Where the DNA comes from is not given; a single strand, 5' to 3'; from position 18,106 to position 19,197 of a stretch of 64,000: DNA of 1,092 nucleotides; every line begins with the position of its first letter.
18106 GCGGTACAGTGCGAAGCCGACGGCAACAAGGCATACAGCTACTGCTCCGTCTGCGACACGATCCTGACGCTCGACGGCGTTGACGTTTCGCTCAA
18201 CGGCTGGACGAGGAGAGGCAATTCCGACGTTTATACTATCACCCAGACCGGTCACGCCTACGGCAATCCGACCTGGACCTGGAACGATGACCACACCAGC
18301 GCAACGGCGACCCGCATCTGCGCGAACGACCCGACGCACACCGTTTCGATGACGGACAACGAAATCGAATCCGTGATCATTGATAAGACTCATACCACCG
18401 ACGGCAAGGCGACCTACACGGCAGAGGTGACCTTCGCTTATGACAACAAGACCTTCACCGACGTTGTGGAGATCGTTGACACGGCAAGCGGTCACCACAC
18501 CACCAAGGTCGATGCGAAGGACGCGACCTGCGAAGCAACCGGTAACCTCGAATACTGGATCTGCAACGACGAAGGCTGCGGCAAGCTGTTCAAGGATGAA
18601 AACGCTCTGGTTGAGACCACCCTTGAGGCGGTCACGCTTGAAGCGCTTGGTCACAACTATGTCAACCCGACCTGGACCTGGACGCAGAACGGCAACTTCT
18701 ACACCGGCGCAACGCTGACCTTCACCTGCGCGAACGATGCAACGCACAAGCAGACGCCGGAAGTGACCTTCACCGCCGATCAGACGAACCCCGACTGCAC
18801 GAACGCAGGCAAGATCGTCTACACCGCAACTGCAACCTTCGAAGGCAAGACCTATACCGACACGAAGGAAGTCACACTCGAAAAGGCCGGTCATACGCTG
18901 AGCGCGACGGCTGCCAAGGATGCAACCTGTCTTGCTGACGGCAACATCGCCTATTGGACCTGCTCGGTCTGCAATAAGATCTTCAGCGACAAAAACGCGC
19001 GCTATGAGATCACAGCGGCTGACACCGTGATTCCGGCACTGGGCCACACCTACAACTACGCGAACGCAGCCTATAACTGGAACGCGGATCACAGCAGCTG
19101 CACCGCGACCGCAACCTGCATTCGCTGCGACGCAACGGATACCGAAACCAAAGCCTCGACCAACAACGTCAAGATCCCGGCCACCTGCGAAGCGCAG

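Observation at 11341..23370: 4009-aa secreted protein built almost entirely from unassigned Cys/His-punctuated mini-modules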

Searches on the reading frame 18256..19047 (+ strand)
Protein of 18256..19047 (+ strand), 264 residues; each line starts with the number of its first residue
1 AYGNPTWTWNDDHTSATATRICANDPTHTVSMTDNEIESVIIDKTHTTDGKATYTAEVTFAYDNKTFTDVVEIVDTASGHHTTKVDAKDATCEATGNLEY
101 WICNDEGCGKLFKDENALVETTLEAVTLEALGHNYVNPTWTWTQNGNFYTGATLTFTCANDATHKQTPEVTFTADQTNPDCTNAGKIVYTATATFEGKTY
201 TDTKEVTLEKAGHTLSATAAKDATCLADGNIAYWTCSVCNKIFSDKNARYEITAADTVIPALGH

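Call 46: predict_structure(alignment_id=A1)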
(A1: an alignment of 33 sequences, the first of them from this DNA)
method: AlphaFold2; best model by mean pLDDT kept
length: 264 residues; sequences in the alignment: 33
mean_pLDDT: 95.4   pTM: 0.58
mean pLDDT of the five models: 95.4, 95.2, 95.2, 94.5, 94.5
residues with pLDDT >= 90: 249; 70-90: 15; 50-70: 0; < 50: 0
segments of 3 or more residues with pLDDT < 50: none
pLDDT, mean of each block of 10 residues (from residue 1): 95 96 95 92 88 95 95 91 97 96 95 97 98 94 97 96 95 97 96 97 97 96 98 96 96 98 89
secondary structure, 60 per line:
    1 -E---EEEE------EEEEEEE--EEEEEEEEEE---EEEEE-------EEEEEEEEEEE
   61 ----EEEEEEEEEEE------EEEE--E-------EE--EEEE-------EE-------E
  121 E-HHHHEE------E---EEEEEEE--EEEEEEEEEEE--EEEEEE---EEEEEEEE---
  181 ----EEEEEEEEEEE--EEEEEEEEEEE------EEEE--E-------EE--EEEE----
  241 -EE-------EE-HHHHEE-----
elements in order: E6-9 E16-22 E25-34 E38-42 E50-60 E65-75 E82-85 E100-103 H123-126 E139-145 E148-158 E161-166 E170-177 E185-195 E198-208 E215-218 E233-236 H254-257

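Call 49: fold_search(model_id=the predicted structure, library=pdb)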
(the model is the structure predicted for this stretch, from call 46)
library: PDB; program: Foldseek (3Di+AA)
matches with E <= 10: 315; with E <= 0.001: 0
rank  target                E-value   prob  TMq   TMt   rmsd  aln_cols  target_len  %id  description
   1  6qnn_A                1.9e-03  0.57  0.13  0.10  43.8       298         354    9  CLATHRIN HEAVY CHAIN N-TERMINAL DOMAIN BOUND TO GTSE1 LIDL MOTIF (released 2019-08-28)
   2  1utc_A                1.3e-02  0.28  0.13  0.10  40.2       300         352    9  Clathrin terminal domain complexed with TLPWDLWTT (released 2004-02-25)
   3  7zx4_A                1.5e-02  0.28  0.13  0.10  41.9       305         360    8  Clathrin N-terminal domain in complex with a HURP phospho-peptide (released 2023-03-29)
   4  9f8t_A                1.5e-02  0.28  0.12  0.10  43.2       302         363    9  Clathrin terminal domain complexed with C-terminus of AAK1L (released 2025-05-21)
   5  9r9b_A                2.1e-02  0.20  0.11  0.06  41.7       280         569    9  Crystal structure of clathrin heavy chain in complex with a peptidomimetic inhibitor of the TACC3 interaction (released 2026-04-08)
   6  5ods_B                2.4e-02  0.21  0.12  0.06  40.2       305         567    9  Structure of a phosphoprotein-protein complex (released 2018-03-14)
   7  1c9l_A                2.7e-02  0.20  0.12  0.10  42.3       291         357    9  PEPTIDE-IN-GROOVE INTERACTIONS LINK TARGET PROTEINS TO THE B-PROPELLER OF CLATHRIN (released 2000-02-07)
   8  2xzg                  3.0e-02  0.23  0.13  0.10  42.0       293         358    8  Clathrin Terminal Domain Complexed with Pitstop 1 (released 2011-08-17)
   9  8bk2_B                3.5e-02  0.21  0.10  0.14  33.3       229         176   11  X-ray structure of meningococcal factor H binding protein variant 2 in complex with a specific and bactericidal human  (released 2023-11-22)
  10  1utc_B                3.7e-02  0.20  0.13  0.10  42.9       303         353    8  Clathrin terminal domain complexed with TLPWDLWTT (released 2004-02-25)
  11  5ods_D                4.2e-02  0.16  0.12  0.06  43.1       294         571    8  Structure of a phosphoprotein-protein complex (released 2018-03-14)
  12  1c9i_A                5.6e-02  0.16  0.12  0.10  41.7       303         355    8  PEPTIDE-IN-GROOVE INTERACTIONS LINK TARGET PROTEINS TO THE B-PROPELLER OF CLATHRIN (released 2000-02-07)
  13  5ods_C                7.9e-02  0.10  0.10  0.06  43.2       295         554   10  Structure of a phosphoprotein-protein complex (released 2018-03-14)
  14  5ods_A                9.1e-02  0.13  0.12  0.06  43.1       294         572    7  Structure of a phosphoprotein-protein complex (released 2018-03-14)
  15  5efv_B                1.2e-01  0.21  0.14  0.06  38.2       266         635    7  The host-recognition device of Staphylococcus aureus phage Phi11 (released 2016-05-25)
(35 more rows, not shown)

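Call 56: search_protein_representatives(alignment_id=A1)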
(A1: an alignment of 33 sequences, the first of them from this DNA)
Query: 33 sequences, 229 profile positions. Proteins with E-value up to 0.001 (for the whole library): 35170; up to 1e-10: 20538; up to 1e-30: 6560. The best 150 are listed.
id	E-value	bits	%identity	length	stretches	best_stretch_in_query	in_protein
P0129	0.0e+00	1701.8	-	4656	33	46-204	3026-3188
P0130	0.0e+00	1608.5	-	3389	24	3-229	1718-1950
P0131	0.0e+00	1528.4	-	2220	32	169-229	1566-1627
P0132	0.0e+00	1485.2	-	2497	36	40-218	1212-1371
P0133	0.0e+00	1305.3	-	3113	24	51-226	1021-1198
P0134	0.0e+00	1246.2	-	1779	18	47-209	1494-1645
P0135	0.0e+00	1134.8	-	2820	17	53-229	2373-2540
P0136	0.0e+00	1122.7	-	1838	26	42-101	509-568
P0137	0.0e+00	1080.1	-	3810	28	43-186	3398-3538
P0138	0.0e+00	1063.6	-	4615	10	11-229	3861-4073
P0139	0.0e+00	1032.7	-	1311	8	10-227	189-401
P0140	0.0e+00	1010.9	-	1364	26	169-226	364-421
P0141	0.0e+00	1007.5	-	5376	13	94-209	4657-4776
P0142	1.7e-294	986.1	-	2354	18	39-178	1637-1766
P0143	9.1e-287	960.8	-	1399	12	41-209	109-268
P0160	5.2e-248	834.0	-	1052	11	87-207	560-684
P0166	9.0e-239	803.8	-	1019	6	47-225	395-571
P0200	6.6e-203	686.5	-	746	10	88-179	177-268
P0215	5.5e-193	654.0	-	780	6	45-179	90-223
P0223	5.0e-186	631.2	-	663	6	95-229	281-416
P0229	3.7e-182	618.6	-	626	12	48-101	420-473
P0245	5.7e-176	598.3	-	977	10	51-179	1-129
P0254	1.0e-172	587.7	-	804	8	49-179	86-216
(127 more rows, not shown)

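Call 79: search_protein_families(library=pfam, proteins=[P0139, P0143, P0160, P0166, P0200, P0215, P0223, P0229, P0254, P0245], max_evalue=0.00001)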
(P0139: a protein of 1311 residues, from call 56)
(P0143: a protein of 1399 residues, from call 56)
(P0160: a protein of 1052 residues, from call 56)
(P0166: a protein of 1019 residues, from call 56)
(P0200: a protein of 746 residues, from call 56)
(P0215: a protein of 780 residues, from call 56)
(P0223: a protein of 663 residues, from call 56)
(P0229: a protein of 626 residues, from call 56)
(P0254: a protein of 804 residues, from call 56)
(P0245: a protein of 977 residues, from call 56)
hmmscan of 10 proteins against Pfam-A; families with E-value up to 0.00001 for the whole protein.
P0139 (1311 aa): 3 families
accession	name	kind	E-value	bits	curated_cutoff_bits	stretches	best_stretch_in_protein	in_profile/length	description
PF25185.1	Tad3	-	1.1e-11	45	27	0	324-394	41-104/119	Type I Thoeris inhibitor Tad3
PF18439.7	zf_UBZ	-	1e-10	41.5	25.6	0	152-165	2-15/32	Ubiquitin-Binding Zinc Finger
PF00395.25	SLH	-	1.3e-09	38.4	20.8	0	1128-1165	2-39/44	S-layer homology domain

P0143 (1399 aa): 1 family
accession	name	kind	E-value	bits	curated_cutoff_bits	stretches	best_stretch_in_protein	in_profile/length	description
PF13306.12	LRR_5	-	8.4e-32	110.2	27.7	2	294-361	37-103/127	BspA type Leucine rich repeat region (6 copies)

P0160 (1052 aa): 2 families
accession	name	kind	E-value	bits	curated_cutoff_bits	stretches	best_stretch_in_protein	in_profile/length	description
PF02892.21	zf-BED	-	1.4e-11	44.7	20.6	0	875-890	14-29/44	BED zinc finger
PF13240.11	Zn_Ribbon_1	-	2e-06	27.8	25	0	548-561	10-23/23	zinc-ribbon domain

P0166 (1019 aa): 3 families
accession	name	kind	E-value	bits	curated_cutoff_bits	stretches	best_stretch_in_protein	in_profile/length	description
PF00395.25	SLH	-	1.3e-23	83.1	20.8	2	899-942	1-44/44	S-layer homology domain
PF00963.24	Cohesin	-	3.4e-09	37.5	24.1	1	33-138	3-116/139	Cohesin domain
PF25020.1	TTR_TEN1-4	-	1.4e-06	28.5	27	0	615-648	42-75/86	Teneurin TTR-like domain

P0200 (746 aa): 0 families

P0215 (780 aa): 0 families

P0223 (663 aa): 0 families

P0229 (626 aa): 4 families
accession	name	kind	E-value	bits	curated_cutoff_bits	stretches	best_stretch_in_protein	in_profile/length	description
PF23145.1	Zf_2nd_IFT121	-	4.9e-12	45.8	25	0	440-451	15-26/45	IFT121, second zinc finger domain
PF23104.1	Zf-C2H2_ZNF451_6th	-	4.1e-09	36.8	27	0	240-254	4-18/25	Sixth Zinc fingers C2H2 type, ZNF451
PF23674.1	RYYR-CCHC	-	1.8e-08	34.6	27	0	331-352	31-52/79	RYYR-CCHC domain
PF00407.25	Bet_v_1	-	2.9e-06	27.7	22.4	0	360-397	26-63/151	Pathogenesis-related protein Bet v 1 family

P0254 (804 aa): 0 families

P0245 (977 aa): 1 family
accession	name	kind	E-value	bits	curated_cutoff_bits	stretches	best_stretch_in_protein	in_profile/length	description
PF25708.1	Phage_T7_Gp5_9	-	1.9e-08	34.5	24.5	0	213-225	27-39/46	Phage T7 gp5.9 RecBCD inhibitor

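Call 82: search_protein_families(library=pfam, proteins=[P0129], max_evalue=0.0001)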
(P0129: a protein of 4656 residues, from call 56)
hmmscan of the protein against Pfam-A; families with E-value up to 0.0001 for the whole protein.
P0129 (4656 aa): 2 families
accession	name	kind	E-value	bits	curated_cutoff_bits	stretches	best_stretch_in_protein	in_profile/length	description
PF09479.16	Flg_new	-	8e-13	48.7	27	1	628-701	1-65/65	Listeria-Bacteroides repeat domain (List_Bact_rpt)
PF23674.1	RYYR-CCHC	-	8.9e-06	26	27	0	4156-4201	8-53/79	RYYR-CCHC domain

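Call 92: search_solved_structures(query=A1, max_evalue=10, show_alignments=2)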
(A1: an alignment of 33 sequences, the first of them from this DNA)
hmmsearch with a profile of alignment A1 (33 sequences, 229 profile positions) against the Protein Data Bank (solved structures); distinct sequences matched with E-value up to 10: 16.
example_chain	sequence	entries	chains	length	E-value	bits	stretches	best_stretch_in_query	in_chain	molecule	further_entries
9qa6_A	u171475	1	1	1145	1.2e-13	54.2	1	39-158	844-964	IgA protease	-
2i13_A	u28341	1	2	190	0.0053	19.3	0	199-212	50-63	Aart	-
4m9v_C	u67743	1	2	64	0.031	16.8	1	65-85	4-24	Zinc finger protein 57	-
5it7_pp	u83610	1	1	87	0.038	16.5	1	169-212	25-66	KLLA0E05941p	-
6uz7_Bp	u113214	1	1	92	0.039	16.5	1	169-213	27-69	KLLA0E05941p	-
4gzn_C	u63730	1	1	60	0.062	15.8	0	71-85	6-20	Zinc finger protein 57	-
6ml2_A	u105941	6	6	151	0.074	15.6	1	70-85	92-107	Zinc finger and BTB domain-containing protein 24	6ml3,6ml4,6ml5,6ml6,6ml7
2vtu_J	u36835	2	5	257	0.11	15.1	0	94-155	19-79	MS2 COAT PROTEIN | COAT PROTEIN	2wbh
9w1v_A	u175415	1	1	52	0.35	13.4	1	69-85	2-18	RUBREDOXIN 3796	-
1x6h_A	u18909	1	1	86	0.77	12.2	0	193-211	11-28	Transcriptional repressor CTCF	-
9zdh_A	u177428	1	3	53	1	11.9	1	68-85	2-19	Rubredoxin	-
2yt9_A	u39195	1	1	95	1.2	11.6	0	71-82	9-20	zinc finger-containing protein 1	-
1x6e_A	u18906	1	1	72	1.3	11.5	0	199-213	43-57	Zinc finger protein 24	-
2ytb_A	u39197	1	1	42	1.5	11.3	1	193-211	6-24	Zinc finger protein 32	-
2kmk_A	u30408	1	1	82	2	10.9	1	183-211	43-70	Zinc finger protein Gfi-1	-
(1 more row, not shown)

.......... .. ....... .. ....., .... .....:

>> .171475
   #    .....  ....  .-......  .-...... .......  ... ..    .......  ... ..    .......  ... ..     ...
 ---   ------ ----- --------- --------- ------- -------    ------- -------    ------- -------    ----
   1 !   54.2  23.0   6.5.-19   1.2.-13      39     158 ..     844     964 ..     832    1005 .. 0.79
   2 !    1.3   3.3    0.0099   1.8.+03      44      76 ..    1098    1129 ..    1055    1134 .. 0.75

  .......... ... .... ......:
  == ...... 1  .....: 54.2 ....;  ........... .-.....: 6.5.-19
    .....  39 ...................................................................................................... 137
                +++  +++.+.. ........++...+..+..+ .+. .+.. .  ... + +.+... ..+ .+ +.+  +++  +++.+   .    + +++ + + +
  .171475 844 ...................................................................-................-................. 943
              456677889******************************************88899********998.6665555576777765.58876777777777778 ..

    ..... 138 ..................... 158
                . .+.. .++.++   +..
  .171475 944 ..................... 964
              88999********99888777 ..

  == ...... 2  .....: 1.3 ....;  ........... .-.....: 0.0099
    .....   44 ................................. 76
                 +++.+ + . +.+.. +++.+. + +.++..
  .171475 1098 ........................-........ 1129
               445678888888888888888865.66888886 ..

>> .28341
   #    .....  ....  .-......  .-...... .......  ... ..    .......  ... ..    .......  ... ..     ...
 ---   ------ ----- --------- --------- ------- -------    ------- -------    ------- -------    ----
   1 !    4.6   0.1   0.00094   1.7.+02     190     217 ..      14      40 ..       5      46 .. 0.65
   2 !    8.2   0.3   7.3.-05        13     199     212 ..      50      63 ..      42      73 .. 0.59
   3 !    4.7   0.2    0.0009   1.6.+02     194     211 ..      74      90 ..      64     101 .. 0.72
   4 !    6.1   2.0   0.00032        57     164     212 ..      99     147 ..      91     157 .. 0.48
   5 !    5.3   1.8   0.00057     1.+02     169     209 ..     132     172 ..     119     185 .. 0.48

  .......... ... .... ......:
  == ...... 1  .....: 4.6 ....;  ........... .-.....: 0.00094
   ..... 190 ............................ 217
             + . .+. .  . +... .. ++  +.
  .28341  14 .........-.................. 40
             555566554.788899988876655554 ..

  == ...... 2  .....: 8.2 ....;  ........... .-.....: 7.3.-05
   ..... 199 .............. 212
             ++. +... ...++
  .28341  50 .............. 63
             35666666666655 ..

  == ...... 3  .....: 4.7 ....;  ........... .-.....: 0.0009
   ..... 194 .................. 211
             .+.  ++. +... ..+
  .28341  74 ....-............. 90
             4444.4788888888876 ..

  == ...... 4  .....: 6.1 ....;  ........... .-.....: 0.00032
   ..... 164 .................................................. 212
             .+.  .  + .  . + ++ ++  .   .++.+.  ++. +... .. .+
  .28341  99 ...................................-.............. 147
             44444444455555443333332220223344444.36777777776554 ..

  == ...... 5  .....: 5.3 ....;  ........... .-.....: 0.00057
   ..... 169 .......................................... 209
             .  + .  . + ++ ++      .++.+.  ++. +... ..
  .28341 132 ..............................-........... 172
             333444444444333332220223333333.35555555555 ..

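Call 107: fold_search(model_id=the predicted structure, library=viral)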
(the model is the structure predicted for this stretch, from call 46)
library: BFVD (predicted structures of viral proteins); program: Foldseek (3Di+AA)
matches with E <= 10: 564; with E <= 0.001: 2
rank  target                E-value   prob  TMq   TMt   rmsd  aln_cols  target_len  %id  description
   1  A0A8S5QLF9            2.2e-09  1.00  0.19  0.09  29.0       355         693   18  S-layer homology domain (Fragment) [Podoviridae sp. ctdRZ1]
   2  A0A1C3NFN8            3.2e-04  1.00  0.33  0.15  11.1       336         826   12  (no name in the UniProt tables at hand)
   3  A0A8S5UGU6            1.1e-03  0.99  0.24  0.15  14.3       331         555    9  Uncharacterized protein [Myoviridae sp. ctshb19]
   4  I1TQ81                1.5e-03  0.99  0.24  0.10  23.8       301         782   11  (no name in the UniProt tables at hand)
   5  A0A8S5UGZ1            3.7e-03  0.96  0.22  0.08  26.0       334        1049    9  Uncharacterized protein [Myoviridae sp. ctshb19]
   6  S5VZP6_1              4.5e-03  0.99  0.28  0.13  12.4       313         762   11  Putative long tail fiber [Pseudomonas phage PaBG]
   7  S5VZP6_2              7.2e-03  1.00  0.40  0.19  10.6       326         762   11  Putative long tail fiber [Pseudomonas phage PaBG]
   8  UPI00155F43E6         3.2e-02  0.18  0.12  0.04  38.8       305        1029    9  (no name look-up for this kind of identifier)
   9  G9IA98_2              4.1e-02  0.15  0.14  0.05  31.0       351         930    9  (no name in the UniProt tables at hand)
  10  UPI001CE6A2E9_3       4.5e-02  0.21  0.14  0.05  23.5       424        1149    9  (no name look-up for this kind of identifier)
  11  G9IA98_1              4.7e-02  0.15  0.12  0.05  28.6       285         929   12  (no name in the UniProt tables at hand)
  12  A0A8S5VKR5            4.9e-02  0.33  0.18  0.10  27.4       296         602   11  (no name in the UniProt tables at hand)
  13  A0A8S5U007            5.2e-02  0.47  0.24  0.17  13.8       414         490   11  Uncharacterized protein [Siphoviridae sp. ctwnj8]
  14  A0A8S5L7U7            5.2e-02  0.33  0.20  0.09  24.9       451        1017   11  Uncharacterized protein [CrAss-like virus sp. ctt4r3]
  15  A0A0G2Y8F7            5.4e-02  0.12  0.11  0.06  47.3       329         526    9  WD-repeat family protein [Acanthamoeba polyphaga mimivirus Kroon]
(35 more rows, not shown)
